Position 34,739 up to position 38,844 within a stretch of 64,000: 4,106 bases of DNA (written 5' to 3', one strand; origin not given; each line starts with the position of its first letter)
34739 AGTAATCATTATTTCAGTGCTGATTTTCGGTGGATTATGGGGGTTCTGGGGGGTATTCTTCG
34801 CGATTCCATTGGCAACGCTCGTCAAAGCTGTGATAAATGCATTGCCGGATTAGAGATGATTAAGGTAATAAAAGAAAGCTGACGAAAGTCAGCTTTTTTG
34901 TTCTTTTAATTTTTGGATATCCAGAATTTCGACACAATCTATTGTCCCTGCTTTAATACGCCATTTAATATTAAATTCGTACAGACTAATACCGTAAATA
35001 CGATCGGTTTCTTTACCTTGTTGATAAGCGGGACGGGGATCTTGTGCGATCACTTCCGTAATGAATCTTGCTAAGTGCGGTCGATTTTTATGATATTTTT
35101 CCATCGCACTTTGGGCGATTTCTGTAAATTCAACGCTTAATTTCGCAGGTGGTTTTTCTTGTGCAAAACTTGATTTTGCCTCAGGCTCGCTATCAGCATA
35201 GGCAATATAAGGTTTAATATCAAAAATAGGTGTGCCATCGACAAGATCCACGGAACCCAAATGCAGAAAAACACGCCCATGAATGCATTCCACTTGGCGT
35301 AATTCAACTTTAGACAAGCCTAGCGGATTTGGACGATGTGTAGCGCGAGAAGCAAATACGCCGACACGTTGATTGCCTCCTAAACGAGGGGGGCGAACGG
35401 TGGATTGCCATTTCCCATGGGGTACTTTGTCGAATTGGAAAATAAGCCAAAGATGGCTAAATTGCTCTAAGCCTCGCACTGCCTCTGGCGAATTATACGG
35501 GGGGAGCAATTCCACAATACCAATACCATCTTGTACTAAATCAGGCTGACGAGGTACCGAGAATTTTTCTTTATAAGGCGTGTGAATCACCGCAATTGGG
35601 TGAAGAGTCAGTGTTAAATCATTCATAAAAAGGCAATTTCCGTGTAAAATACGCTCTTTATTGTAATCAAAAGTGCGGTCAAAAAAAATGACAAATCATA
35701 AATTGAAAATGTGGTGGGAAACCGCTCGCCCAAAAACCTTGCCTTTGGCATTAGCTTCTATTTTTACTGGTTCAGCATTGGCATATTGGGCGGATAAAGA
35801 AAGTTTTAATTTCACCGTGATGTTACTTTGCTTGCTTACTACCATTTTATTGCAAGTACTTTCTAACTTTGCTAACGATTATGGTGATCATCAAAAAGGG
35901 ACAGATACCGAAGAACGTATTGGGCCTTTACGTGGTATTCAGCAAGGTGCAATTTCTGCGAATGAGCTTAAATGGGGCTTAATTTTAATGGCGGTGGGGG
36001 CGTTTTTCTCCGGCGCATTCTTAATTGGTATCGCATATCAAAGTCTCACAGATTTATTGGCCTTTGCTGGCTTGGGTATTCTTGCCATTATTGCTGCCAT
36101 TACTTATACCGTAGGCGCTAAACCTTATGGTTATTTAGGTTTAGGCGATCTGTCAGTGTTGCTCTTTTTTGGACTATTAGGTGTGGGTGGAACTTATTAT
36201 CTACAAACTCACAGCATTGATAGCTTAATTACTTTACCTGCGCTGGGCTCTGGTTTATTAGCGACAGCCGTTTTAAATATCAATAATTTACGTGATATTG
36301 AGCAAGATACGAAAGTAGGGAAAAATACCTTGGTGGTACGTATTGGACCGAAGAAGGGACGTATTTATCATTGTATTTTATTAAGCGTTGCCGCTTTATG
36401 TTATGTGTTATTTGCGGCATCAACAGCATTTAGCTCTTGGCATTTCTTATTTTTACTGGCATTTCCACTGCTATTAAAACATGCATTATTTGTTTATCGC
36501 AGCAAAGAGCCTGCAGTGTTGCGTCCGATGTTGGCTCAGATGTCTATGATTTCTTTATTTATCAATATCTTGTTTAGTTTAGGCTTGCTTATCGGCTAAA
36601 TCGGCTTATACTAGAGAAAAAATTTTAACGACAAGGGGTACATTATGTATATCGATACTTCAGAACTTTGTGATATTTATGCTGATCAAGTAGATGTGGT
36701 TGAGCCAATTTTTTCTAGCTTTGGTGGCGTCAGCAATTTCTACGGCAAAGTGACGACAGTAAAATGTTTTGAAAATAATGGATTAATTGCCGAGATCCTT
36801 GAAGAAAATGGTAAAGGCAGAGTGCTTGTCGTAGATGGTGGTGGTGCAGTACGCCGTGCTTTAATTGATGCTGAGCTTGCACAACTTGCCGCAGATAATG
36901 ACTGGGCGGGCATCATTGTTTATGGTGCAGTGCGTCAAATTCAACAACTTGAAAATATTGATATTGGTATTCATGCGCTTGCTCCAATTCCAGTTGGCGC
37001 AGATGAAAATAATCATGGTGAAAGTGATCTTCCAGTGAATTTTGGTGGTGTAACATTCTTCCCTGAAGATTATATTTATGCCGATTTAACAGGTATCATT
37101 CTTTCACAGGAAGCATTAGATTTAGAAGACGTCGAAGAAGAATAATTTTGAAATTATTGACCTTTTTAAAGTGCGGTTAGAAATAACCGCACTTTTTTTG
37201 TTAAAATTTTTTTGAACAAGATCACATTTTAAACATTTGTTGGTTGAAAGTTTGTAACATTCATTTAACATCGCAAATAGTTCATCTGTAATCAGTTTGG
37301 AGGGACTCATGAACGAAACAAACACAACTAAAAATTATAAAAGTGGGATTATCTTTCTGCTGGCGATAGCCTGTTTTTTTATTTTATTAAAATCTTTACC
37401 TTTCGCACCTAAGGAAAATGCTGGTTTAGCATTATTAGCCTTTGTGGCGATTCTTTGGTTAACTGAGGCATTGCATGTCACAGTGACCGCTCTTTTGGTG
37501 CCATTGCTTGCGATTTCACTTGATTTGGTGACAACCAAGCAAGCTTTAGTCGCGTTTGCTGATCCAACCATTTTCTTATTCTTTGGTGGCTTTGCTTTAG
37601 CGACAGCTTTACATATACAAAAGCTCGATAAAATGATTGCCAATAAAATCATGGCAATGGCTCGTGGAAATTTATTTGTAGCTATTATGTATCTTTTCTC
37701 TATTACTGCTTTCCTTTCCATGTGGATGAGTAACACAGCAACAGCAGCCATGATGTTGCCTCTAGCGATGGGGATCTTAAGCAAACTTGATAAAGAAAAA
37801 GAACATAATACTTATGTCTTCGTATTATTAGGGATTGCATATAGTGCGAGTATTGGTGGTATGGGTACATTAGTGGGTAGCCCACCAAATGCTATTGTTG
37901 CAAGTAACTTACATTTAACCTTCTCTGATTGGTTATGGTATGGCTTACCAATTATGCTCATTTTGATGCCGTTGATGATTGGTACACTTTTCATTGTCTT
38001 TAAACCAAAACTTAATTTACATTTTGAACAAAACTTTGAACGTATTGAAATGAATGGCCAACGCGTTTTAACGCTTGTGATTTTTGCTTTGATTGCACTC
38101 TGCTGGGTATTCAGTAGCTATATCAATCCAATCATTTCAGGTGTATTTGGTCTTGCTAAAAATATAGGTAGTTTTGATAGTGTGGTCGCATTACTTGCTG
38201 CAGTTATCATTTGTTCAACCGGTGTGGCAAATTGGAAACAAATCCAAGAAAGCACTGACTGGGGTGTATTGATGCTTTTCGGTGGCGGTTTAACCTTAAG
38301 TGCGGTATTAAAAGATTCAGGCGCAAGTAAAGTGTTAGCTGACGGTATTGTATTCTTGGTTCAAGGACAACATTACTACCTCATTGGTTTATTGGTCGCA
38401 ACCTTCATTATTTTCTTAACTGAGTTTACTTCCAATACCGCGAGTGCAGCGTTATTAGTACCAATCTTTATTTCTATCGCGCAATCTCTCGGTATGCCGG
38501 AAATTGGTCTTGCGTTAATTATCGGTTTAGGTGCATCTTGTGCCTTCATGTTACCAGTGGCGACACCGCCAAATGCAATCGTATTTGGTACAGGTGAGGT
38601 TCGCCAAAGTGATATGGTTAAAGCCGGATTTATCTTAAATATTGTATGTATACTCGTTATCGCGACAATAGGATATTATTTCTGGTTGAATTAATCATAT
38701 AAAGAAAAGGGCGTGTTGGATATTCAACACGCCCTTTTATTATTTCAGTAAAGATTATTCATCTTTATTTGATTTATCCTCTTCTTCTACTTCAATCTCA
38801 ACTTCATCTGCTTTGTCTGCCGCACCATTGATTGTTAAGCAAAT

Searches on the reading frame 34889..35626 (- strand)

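Call 57: search_protein_families(library=pfam, proteins=[window:34889-35626:-])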
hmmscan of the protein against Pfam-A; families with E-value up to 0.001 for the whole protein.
window:34889-35626:- (245 aa): 2 families
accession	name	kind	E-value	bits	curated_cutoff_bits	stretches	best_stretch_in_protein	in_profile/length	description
PF01980.22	TrmO_N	-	1.6e-42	144.8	26.8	1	24-145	2-116/116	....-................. O N-terminal domain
PF18389.7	TrmO_C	-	6.4e-25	87.5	27.1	1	161-225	1-65/65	TrmO C-terminal domain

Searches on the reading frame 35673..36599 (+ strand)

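Call 57: search_protein_families(library=pfam, proteins=[window:35673-36599:+])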
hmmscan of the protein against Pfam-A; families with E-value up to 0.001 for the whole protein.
window:35673-36599:+ (308 aa): 1 family
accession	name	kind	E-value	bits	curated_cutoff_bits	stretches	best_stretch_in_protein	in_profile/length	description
PF01040.23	UbiA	-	6.7e-33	114.5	34.2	1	30-280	5-239/250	UbiA prenyltransferase family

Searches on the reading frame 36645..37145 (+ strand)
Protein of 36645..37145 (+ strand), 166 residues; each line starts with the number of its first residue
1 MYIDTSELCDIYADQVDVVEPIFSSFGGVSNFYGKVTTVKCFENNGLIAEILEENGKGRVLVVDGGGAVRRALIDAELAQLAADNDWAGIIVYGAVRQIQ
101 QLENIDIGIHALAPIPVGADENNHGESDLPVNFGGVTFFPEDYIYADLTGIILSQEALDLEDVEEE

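Call 57: search_protein_families(library=pfam, proteins=[window:36645-37145:+])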
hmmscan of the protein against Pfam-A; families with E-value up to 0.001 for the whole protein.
window:36645-37145:+ (166 aa): 1 family
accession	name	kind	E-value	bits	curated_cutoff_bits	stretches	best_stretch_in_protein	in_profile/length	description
PF03737.21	RraA-like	-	4.2e-39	134.6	24.5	1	5-152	1-151/152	Aldolase/RraA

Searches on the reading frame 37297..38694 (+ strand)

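Call 57: search_protein_families(library=pfam, proteins=[window:37297-38694:+])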
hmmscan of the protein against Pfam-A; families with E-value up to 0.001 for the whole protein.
window:37297-38694:+ (465 aa): 2 families
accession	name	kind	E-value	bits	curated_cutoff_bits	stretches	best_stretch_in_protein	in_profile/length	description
PF03600.22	CitMHS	-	1.5e-64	218.7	31.9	2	52-384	2-307/336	Citrate transporter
PF00939.25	Na_sulph_symp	-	4e-51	174.9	27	1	21-463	11-466/472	Sodium:sulfate symporter transmembrane region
